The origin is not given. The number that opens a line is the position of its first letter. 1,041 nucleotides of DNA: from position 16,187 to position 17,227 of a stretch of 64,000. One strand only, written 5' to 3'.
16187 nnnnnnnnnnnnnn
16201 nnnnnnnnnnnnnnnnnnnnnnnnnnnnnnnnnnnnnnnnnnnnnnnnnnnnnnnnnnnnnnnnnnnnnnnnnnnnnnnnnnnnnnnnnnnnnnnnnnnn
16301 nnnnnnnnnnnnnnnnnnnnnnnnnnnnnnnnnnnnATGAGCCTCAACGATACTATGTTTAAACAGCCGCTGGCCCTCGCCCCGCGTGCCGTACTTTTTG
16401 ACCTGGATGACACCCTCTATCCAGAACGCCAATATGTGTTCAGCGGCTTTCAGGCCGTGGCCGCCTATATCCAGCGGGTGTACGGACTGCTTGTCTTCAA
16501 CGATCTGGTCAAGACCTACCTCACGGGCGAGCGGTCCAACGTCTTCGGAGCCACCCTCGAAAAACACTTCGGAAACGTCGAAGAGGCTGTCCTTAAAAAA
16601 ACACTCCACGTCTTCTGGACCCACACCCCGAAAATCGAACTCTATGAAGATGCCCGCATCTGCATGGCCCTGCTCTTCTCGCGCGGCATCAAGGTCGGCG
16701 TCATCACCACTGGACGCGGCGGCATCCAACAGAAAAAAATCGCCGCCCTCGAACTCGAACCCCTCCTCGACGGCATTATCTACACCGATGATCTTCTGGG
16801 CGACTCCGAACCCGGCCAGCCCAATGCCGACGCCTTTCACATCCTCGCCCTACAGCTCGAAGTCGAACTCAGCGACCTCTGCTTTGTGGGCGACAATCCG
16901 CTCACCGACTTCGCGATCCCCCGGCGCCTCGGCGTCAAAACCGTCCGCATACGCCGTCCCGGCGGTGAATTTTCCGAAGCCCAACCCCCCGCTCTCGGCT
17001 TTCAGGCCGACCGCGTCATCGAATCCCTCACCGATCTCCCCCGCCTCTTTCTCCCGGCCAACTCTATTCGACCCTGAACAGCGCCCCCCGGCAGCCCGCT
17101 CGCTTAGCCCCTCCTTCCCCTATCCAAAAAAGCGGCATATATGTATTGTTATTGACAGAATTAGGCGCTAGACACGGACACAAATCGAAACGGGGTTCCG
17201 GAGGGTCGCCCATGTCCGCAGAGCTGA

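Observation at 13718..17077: Compact flagellin-glycosylation-like module directly downstream of flgK, featuring an unusual tri-domain fusion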

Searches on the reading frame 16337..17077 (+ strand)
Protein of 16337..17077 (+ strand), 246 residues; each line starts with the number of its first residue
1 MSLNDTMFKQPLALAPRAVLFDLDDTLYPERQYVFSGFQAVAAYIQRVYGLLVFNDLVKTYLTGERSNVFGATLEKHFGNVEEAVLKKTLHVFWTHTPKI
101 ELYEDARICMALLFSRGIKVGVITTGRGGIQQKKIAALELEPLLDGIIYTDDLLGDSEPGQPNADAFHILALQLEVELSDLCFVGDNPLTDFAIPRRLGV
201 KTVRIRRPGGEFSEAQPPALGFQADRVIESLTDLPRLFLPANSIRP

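Call 3: search_protein_families(library=pfam, proteins=[window:16337-17077:+], max_evalue=0.01)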
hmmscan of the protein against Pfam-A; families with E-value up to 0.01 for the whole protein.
window:16337-17077:+ (246 aa): 3 families
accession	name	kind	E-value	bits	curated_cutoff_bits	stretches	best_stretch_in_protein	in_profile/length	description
PF00702.32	Hydrolase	-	3.1e-15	57.5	26.4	1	17-188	2-181/191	haloacid dehalogenase-like hydrolase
PF13419.12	HAD_2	-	5.7e-14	53.1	23.8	1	19-204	1-177/178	Haloacid dehalogenase-like hydrolase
PF13242.12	Hydrolase_like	-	9.7e-07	29.1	22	1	160-234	3-75/75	HAD-hyrolase-like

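Call 4: search_protein_families(library=ncbifam, proteins=[window:16337-17077:+], max_evalue=0.01)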
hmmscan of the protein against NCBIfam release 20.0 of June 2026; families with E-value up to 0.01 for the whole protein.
window:16337-17077:+ (246 aa): 15 families
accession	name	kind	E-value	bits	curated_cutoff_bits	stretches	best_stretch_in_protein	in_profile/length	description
TIGR02253.1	CTE7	subfamily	5.9e-18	65.4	169.75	1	17-214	3-203/221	TIGR02253 family HAD-type hydrolase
NF053830.1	RUBPPhHalo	equivalog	1e-15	58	330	1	59-235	60-231/234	ribulose-1,5-bisphosphate 5-phosphatase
NF009804.0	PRK13288.1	equivalog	3.2e-08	33.3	218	1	17-205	4-181/215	pyrophosphatase PpaX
TIGR01549.1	HAD-SF-IA-v1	subfamily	1.6e-07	31.9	23.3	1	116-199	75-149/149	HAD-IA family hydrolase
TIGR02254.1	YjjG_YfnB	equivalog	1.6e-07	31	159.9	1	98-206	94-197/223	YjjG family noncanonical pyrimidine nucleotidase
NF008018.0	PRK10748.1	equivalog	8.1e-07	28.5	225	0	160-215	162-217/238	5-amino-6-(5-phospho-D-ribitylamino)uracil phosphatase YigB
TIGR01993.1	Pyr-5-nucltdase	equivalog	1.4e-06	28.3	142.9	1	18-204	2-182/183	pyrimidine 5'-nucleotidase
TIGR01662.1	HAD-SF-IIIA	subfamily_domain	1.5e-05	25.1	44.6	1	99-206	23-139/141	HAD-IIIA family hydrolase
TIGR01454.1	AHBA_synth_RP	hypoth_equivalog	4.1e-05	23.3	246.65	1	98-204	72-173/205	AHBA synthesis associated protein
TIGR01428.1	HAD_type_II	equivalog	6.4e-05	23.1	125.4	1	77-210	67-195/197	haloacid dehalogenase type II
TIGR01668.1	YqeG_hyp_ppase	hypoth_equivalog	0.00029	20.4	89.1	0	164-206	94-136/170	YqeG family HAD IIIA-type phosphatase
NF006976.0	PRK09449.1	equivalog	0.0006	19.4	183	1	107-207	101-197/225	pyrimidine 5'-nucleotidase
NF009695.0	PRK13222.1-2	equivalog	0.0016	18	225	1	16-187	6-176/226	phosphoglycolate phosphatase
TIGR01449.2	PGP_bact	equivalog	0.0018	17.8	180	1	101-235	85-210/213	phosphoglycolate phosphatase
TIGR02252.1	DREG-2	subfamily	0.0045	16.8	155.2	0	87-202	92-201/203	HAD hydrolase, REG-2-like, family IA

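Call 40: search_solved_structures(query=window:16337-17077:+, max_evalue=0.001, show_alignments=1)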
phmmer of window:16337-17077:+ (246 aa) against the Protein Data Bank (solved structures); distinct sequences matched with E-value up to 0.001: 3.
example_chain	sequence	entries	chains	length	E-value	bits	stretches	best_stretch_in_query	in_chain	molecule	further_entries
2no4_A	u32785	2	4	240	4.1e-05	26.5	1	99-211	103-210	(S)-2-haloacid dehalogenase IVA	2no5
2hoq_A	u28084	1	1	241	5.9e-05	26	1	105-231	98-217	Putative HAD-hydrolase PH1655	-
4ygq_A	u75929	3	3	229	0.00071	22.4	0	17-210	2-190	Hydrolase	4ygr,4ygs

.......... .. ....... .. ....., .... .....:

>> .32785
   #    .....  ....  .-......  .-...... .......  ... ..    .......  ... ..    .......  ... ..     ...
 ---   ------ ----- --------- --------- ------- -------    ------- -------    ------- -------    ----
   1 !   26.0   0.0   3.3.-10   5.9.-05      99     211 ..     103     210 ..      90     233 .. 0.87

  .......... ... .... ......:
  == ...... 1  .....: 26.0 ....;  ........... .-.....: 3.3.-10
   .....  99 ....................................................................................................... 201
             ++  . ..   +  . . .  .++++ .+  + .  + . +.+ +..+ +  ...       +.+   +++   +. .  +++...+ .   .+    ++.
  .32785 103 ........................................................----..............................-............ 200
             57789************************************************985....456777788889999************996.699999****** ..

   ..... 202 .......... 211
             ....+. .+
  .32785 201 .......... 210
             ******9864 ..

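Call 66: find_homologous_proteins(query=window:16337-17077:+, max_evalue=0.00001)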
Query window:16337-17077:+ (246 aa): 593 proteins with E <= 0.00001 among 3550 candidates; the best 120 are listed.
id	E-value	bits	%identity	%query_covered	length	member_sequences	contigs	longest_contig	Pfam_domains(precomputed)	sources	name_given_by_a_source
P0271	7.2e-151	518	95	99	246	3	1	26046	PF13419.13,PF00702.33,PF13242.13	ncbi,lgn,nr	ncbi:MAG: HAD family hydrolase [Kiritimatiellae bacterium]|nr:HAD family hydrolase [Kiritimatiellia 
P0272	9.2e-141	485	87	100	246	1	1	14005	PF13419.13,PF00702.33,PF13242.13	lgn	-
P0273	1.2e-139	482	86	99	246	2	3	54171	PF13419.13,PF00702.33,PF13242.13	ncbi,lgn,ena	-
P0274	2.7e-139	481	86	100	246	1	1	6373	PF13419.13,PF00702.33,PF13242.13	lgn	-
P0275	1.1e-113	397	71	97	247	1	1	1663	PF13419.13,PF00702.33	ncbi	-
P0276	5.0e-113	395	71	97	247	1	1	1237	PF13419.13,PF00702.33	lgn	-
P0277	2.4e-110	386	68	97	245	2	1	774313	PF13419.13,PF00702.33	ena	-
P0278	5.1e-107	375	69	94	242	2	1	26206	PF13419.13,PF00702.33,PF12710.14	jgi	jgi:putative hydrolase of the HAD superfamily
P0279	2.6e-105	369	66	97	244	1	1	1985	PF13419.13,PF00702.33,PF13242.13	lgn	-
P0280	3.8e-89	316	58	97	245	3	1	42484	PF13419.13,PF00702.33,PF13242.13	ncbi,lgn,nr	ncbi:MAG: HAD family hydrolase [Spartobacteria bacterium]|nr:HAD family hydrolase [Spartobacteria ba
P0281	1.2e-83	298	54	98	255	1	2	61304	PF13419.13,PF00702.33,PF13242.13,PF12710.14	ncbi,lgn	-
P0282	1.6e-81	291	52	99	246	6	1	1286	PF13419.13,PF00702.33,PF12710.14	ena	-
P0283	4.5e-81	290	53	99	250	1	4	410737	PF13419.13,PF00702.33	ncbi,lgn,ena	-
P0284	6.5e-80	286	74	69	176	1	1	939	PF13419.13,PF00702.33,PF13242.13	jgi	jgi:putative hydrolase of the HAD superfamily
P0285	1.3e-78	282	56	89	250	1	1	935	PF13419.13,PF00702.33,PF12710.14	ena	-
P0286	2.8e-78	281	56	92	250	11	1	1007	PF13419.13,PF00702.33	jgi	-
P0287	1.4e-77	279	54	93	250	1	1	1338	PF13419.13,PF00702.33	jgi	jgi:putative hydrolase of the HAD superfamily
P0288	1.7e-77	278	51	99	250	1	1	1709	PF13419.13,PF00702.33,PF12710.14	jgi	jgi:putative hydrolase of the HAD superfamily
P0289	2.7e-73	265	51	94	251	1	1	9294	PF13419.13,PF00702.33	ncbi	ncbi:MAG: HAD family hydrolase [Lentisphaerota bacterium]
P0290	8.6e-72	260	50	93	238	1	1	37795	PF13419.13,PF00702.33,PF13242.13,PF12710.14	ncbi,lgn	-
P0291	3.0e-71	258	51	91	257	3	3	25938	PF13419.13,PF00702.33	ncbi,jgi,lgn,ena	ncbi:MAG: HAD family hydrolase [bacterium]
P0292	3.5e-71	258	50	98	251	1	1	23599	PF13419.13,PF00702.33,PF13242.13,PF12710.14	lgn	-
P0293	3.9e-70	254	52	91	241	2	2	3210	PF13419.13,PF00702.33,PF12710.14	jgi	-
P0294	4.7e-68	247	46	100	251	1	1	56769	PF13419.13,PF00702.33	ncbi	-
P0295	1.0e-66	243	51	92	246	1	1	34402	PF13419.13,PF00702.33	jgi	jgi:putative hydrolase of the HAD superfamily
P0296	1.0e-65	240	47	94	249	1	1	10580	PF13419.13,PF00702.33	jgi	jgi:putative hydrolase of the HAD superfamily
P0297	3.9e-61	225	47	90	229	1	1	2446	PF13419.13,PF00702.33,PF13242.13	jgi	-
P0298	5.6e-60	221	49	94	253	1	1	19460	PF13419.13,PF00702.33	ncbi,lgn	-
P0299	3.4e-57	212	45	97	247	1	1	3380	PF13419.13,PF00702.33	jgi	jgi:putative hydrolase of the HAD superfamily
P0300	2.5e-53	199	43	89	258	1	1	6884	PF13419.13,PF00702.33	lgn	-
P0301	6.0e-50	188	47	78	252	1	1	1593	PF13419.13,PF00702.33,PF12710.14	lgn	-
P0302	9.0e-47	178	39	89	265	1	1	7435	PF13419.13,PF00702.33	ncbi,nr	ncbi:MAG: HAD family hydrolase [Lentisphaerae bacterium]|nr:HAD family hydrolase [Lentisphaerota bac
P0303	8.1e-39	152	42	89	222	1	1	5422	PF13419.13,PF00702.33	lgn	-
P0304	2.6e-38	150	39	88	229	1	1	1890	PF13419.13,PF00702.33,PF13242.13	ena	-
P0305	2.6e-36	143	41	83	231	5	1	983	PF13419.13,PF00702.33,PF13242.13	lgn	-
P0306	3.5e-36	143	41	83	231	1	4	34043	PF13419.13,PF00702.33,PF13242.13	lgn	-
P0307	1.1e-34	138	37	89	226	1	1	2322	PF13419.13,PF00702.33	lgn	-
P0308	2.3e-34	137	40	89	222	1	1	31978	PF13419.13,PF00702.33,PF13242.13,PF12710.14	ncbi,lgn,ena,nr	ncbi:MAG: HAD-IA family hydrolase [Clostridiales bacterium]|nr:HAD-IA family hydrolase [Clostridiale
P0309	2.3e-34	137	35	93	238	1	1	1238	PF13419.13,PF00702.33,PF13242.13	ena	-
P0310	3.2e-34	137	39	89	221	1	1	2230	PF13419.13,PF00702.33,PF13242.13,PF12710.14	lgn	-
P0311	8.6e-34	135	38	90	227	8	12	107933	PF13419.13,PF00702.33,PF13242.13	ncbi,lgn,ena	-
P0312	1.2e-33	135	39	90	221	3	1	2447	PF13419.13,PF00702.33,PF13242.13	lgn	-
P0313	1.6e-33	134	37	89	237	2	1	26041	PF13419.13,PF00702.33,PF13242.13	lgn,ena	-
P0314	1.8e-33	134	37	89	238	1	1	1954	PF13419.13,PF00702.33,PF13242.13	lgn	-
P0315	2.1e-33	134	38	91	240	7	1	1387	PF13419.13,PF00702.33,PF12710.14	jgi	jgi:putative hydrolase of the HAD superfamily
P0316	2.2e-33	134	36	89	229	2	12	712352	PF13419.13,PF00702.33,PF12710.14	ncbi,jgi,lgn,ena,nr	ncbi:MAG TPA: HAD family hydrolase [Phycisphaerae bacterium]|nr:HAD family hydrolase [Phycisphaerae 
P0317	2.9e-33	133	39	91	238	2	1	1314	PF13419.13,PF00702.33,PF13242.13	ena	-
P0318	4.2e-33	133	36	89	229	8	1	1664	PF13419.13,PF00702.33,PF13242.13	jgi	-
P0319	5.7e-33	132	36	91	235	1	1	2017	PF13419.13,PF00702.33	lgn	-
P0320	9.4e-33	132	42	88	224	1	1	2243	PF13419.13,PF00702.33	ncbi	-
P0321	9.6e-33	132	35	92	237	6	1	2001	PF13419.13,PF00702.33,PF13242.13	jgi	-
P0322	1.1e-32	132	38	90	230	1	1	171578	PF13419.13,PF00702.33,PF12710.14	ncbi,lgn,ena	-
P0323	1.5e-32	131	36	90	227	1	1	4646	PF13419.13,PF00702.33,PF13242.13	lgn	-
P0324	1.6e-32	131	37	82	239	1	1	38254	PF13419.13,PF00702.33,PF13242.13,PF12710.14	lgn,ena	-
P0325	2.4e-32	130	35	93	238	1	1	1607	PF13419.13,PF00702.33,PF13242.13,PF12710.14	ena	-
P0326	2.5e-32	130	39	88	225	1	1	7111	PF13419.13,PF00702.33,PF13242.13,PF12710.14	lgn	-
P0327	3.0e-32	130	34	96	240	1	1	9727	PF13419.13,PF00702.33,PF13242.13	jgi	jgi:putative hydrolase of the HAD superfamily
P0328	3.1e-32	130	37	89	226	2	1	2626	PF13419.13,PF00702.33,PF13242.13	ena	-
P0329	4.0e-32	130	39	91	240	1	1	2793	PF13419.13,PF00702.33,PF12710.14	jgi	jgi:putative hydrolase of the HAD superfamily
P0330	5.2e-32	129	34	90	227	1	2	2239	PF13419.13,PF00702.33,PF13242.13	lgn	-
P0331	5.2e-32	129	38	78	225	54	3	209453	PF13419.13,PF00702.33,PF12710.14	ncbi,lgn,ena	-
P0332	5.7e-32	129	38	83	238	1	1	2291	PF13419.13,PF00702.33,PF12710.14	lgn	-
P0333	5.7e-32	129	36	89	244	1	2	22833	PF13419.13,PF00702.33,PF13242.13,PF12710.14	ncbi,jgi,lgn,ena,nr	ncbi:MAG TPA: HAD family hydrolase [Chloroflexi bacterium]|nr:HAD family hydrolase [Chloroflexota ba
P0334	5.9e-32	129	34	89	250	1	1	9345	PF13419.13,PF00702.33,PF13242.13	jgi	jgi:putative hydrolase of the HAD superfamily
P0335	8.2e-32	129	37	89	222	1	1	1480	PF13419.13,PF00702.33,PF13242.13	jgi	jgi:putative hydrolase of the HAD superfamily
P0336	9.7e-32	128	36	90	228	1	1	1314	PF13419.13,PF00702.33,PF12710.14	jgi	jgi:putative hydrolase of the HAD superfamily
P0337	1.3e-31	128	36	88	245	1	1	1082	PF13419.13,PF00702.33,PF13242.13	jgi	-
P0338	1.6e-31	128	34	92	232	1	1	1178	PF13419.13,PF00702.33,PF13242.13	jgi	jgi:putative hydrolase of the HAD superfamily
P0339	1.8e-31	128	35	89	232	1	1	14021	PF13419.13,PF00702.33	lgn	-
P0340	2.3e-31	127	35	89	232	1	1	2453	PF13419.13,PF00702.33,PF13242.13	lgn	-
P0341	2.7e-31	127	37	90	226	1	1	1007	PF13419.13,PF00702.33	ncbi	-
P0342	2.9e-31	127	35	91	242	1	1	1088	PF13419.13,PF00702.33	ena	-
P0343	3.2e-31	127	33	89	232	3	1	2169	PF13419.13,PF00702.33,PF13242.13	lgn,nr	nr:MAG: HAD superfamily hydrolase [Bacteroidota bacterium]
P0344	3.4e-31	127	33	95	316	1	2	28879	PF13419.13,PF00702.33,PF13242.13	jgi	-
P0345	4.6e-31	126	36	91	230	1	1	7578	PF13419.13,PF00702.33,PF13242.13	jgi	jgi:putative hydrolase of the HAD superfamily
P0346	4.9e-31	126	33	91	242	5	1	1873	PF13419.13,PF00702.33,PF12710.14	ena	-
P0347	5.0e-31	126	34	89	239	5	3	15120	PF13419.13,PF00702.33,PF13242.13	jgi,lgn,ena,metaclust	metaclust:\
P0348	5.1e-31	126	35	91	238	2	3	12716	PF13419.13,PF00702.33,PF13242.13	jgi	jgi:putative hydrolase of the HAD superfamily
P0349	6.7e-31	126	36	89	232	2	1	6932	PF13419.13,PF00702.33,PF13242.13,PF12710.14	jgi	-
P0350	7.2e-31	126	36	91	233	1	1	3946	PF13419.13,PF00702.33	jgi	jgi:putative hydrolase of the HAD superfamily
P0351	7.7e-31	126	37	89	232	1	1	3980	PF13419.13,PF00702.33,PF13242.13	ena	-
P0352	8.1e-31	125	39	89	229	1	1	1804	PF13419.13,PF00702.33,PF13242.13,PF12710.14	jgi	-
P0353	1.1e-30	125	36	91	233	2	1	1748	PF13419.13,PF00702.33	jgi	jgi:putative hydrolase of the HAD superfamily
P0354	1.2e-30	125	35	90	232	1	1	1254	PF13419.13,PF00702.33,PF13242.13,PF12710.14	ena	-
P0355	2.0e-30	124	35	87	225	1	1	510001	PF13419.13,PF00702.33,PF13242.13,PF12710.14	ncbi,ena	-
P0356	2.2e-30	124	37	89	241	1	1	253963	PF13419.13,PF00702.33,PF13242.13,PF12710.14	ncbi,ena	-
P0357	2.2e-30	124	35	89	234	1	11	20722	PF13419.13,PF00702.33,PF13242.13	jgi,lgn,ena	-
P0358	2.4e-30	124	34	89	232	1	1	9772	PF13419.13,PF00702.33,PF13242.13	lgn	-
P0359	2.4e-30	124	40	89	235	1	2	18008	PF13419.13,PF00702.33,PF13242.13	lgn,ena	-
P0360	3.2e-30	123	39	78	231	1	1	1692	PF13419.13,PF00702.33,PF13242.13,PF12710.14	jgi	jgi:putative hydrolase of the HAD superfamily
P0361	3.3e-30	123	37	90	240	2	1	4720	PF13419.13,PF00702.33,PF13242.13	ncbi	ncbi:MAG: HAD-IA family hydrolase [Candidatus Methanomethylicaceae archaeon]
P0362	3.5e-30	123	37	87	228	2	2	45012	PF13419.13,PF00702.33,PF13242.13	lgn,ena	-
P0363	3.7e-30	123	37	78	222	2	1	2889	PF13419.13,PF00702.33,PF13242.13,PF12710.14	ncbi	-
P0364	4.0e-30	123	35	93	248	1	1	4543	PF13419.13,PF00702.33,PF13242.13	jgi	jgi:putative hydrolase of the HAD superfamily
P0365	4.7e-30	123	35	89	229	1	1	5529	PF13419.13,PF00702.33,PF13242.13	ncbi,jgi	-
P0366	4.9e-30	123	36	89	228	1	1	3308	PF13419.13,PF00702.33,PF13242.13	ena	-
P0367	4.9e-30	123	35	89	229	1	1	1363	PF13419.13,PF00702.33,PF13242.13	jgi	jgi:putative hydrolase of the HAD superfamily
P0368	5.2e-30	123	37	89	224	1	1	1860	PF13419.13,PF00702.33,PF13242.13,PF12710.14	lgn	-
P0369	5.3e-30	123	35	90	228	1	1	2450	PF13419.13,PF00702.33,PF13242.13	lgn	-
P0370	5.5e-30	123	37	92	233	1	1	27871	PF13419.13,PF00702.33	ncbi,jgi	jgi:putative hydrolase of the HAD superfamily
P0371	5.8e-30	123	36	89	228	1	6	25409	PF13419.13,PF00702.33,PF13242.13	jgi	jgi:putative hydrolase of the HAD superfamily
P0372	6.1e-30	123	36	82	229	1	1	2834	PF13419.13,PF00702.33,PF13242.13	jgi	jgi:putative hydrolase of the HAD superfamily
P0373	6.4e-30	123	36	92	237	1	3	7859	PF13419.13,PF00702.33,PF13242.13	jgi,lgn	-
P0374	7.0e-30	122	35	92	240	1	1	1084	PF13419.13,PF00702.33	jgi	jgi:putative hydrolase of the HAD superfamily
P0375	7.6e-30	122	36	89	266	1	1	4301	PF13419.13,PF00702.33,PF13242.13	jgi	-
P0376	8.2e-30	122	38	78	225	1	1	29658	PF13419.13,PF00702.33,PF12710.14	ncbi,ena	-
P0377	8.2e-30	122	35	89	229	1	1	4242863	PF13419.13,PF00702.33,PF13242.13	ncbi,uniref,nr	ncbi:HAD family hydrolase [Geothrix sp. PMB-07]|uniref:HAD family hydrolase n=1 Tax=Geothrix sp. PMB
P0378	8.3e-30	122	37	83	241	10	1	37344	PF13419.13,PF00702.33,PF12710.14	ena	-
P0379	8.3e-30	122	36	89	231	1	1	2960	PF13419.13,PF00702.33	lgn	-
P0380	9.4e-30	122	39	88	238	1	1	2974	PF13419.13,PF00702.33,PF13242.13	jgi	jgi:putative hydrolase of the HAD superfamily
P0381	9.8e-30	122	36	91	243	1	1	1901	PF13419.13,PF00702.33,PF13242.13,PF12710.14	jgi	jgi:putative hydrolase of the HAD superfamily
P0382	1.3e-29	121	36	89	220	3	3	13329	PF13419.13,PF00702.33,PF13242.13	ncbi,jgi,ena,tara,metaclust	tara:strand:+ start:437 stop:1099 length:663 start_codon:yes stop_codon:yes gene_type:complete|metac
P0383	1.5e-29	121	33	89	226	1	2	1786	PF13419.13,PF00702.33,PF13242.13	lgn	-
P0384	1.6e-29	121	32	90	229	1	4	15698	PF13419.13,PF00702.33,PF13242.13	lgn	-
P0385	1.6e-29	121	36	89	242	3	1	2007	PF13419.13,PF00702.33,PF13242.13,PF12710.14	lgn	-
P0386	1.7e-29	121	35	91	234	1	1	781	PF13419.13,PF00702.33,PF13242.13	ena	-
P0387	1.7e-29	121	37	89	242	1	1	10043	PF13419.13,PF00702.33,PF13242.13,PF12710.14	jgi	jgi:putative hydrolase of the HAD superfamily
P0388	1.8e-29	121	36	89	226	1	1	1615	PF13419.13,PF00702.33,PF13242.13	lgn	-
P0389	1.9e-29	121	35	89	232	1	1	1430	PF13419.13,PF00702.33,PF13242.13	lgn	-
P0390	2.0e-29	121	33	89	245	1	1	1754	PF13419.13,PF00702.33,PF13242.13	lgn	-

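Call 67: find_encoding_contigs(protein=P0377, flank=7000, max_places=1)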
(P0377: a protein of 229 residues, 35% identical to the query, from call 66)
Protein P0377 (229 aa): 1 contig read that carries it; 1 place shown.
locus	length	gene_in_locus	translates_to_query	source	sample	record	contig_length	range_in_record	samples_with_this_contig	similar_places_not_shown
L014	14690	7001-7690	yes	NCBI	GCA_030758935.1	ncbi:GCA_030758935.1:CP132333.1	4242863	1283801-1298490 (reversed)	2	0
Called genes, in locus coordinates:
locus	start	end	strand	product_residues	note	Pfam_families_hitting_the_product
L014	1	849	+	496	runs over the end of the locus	PF03951:Gln-synt_N, PF00120:Gln-synt_C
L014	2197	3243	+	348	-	PF00665:rve, PF22483:Mu-transpos_C_2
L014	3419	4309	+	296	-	PF01527:HTH_Tnp_1 (faint), PF08281:Sigma70_r4_2 (faint), PF13011:LZ_Tnp_IS481, PF13384:HTH_23, PF13518:HTH_28, PF13551:HTH_29, PF00665:rve, PF13683:rve_3, +1 more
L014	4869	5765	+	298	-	PF02485:Branch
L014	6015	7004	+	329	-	PF21360:PylC-like_N, PF02655:ATP-grasp_3, PF07478:Dala_Dala_lig_C (weak), PF13535:ATP-grasp_4 (faint), PF15632:ATPgrasp_Ter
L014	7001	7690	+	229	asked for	PF00702:Hydrolase, PF13419:HAD_2, PF13242:Hydrolase_like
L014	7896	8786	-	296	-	PF01527:HTH_Tnp_1 (faint), PF08281:Sigma70_r4_2 (faint), PF13011:LZ_Tnp_IS481, PF13384:HTH_23, PF13518:HTH_28, PF13551:HTH_29, PF00665:rve, PF13683:rve_3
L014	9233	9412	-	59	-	PF02416:TatA_B_E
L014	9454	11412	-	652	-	PF01833:TIG, PF07394:DUF1501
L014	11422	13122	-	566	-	PF08811:DUF1800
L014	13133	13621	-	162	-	-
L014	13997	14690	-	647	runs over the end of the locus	PF01833:TIG, PF07394:DUF1501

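Call 68: find_encoding_contigs(protein=P0316, flank=7000, max_places=1)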
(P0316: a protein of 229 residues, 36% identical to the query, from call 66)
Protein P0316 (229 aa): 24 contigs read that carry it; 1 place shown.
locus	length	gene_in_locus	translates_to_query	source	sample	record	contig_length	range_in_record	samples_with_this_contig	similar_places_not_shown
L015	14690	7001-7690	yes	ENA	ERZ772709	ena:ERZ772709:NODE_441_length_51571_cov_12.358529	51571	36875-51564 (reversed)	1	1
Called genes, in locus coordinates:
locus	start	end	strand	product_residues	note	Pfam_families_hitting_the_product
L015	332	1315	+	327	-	-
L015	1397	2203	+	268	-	PF06439:3keto-disac_hyd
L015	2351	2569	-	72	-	-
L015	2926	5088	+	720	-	PF02629:CoA_binding, PF13380:CoA_binding_2, PF00549:Ligase_CoA (faint), PF13607:Succ_CoA_lig, PF19045:Ligase_CoA_2, PF13549:ATP-grasp_5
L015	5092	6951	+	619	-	PF01144:CoA_trans (faint), PF02550:AcetylCoA_hydro, PF13336:AcetylCoA_hyd_C, PF13302:Acetyltransf_3 (faint), PF00583:Acetyltransf_1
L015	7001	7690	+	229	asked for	PF00702:Hydrolase, PF12710:HAD, PF13419:HAD_2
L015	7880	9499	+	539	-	PF02563:Poly_export, PF10531:SLBB, PF22461:SLBB_2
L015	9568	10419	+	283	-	PF09721:Exosortase_EpsH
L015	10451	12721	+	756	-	PF01656:CbiA (faint), PF10609:ParA (weak), PF13614:AAA_31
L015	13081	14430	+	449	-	PF00149:Metallophos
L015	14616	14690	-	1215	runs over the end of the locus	PF14307:Glyco_tran_WbsX, PF16317:Glyco_hydro_99 (weak), PF16075:DUF4815 (weak), PF25182:NonGDSL (weak), PF13472:Lipase_GDSL_2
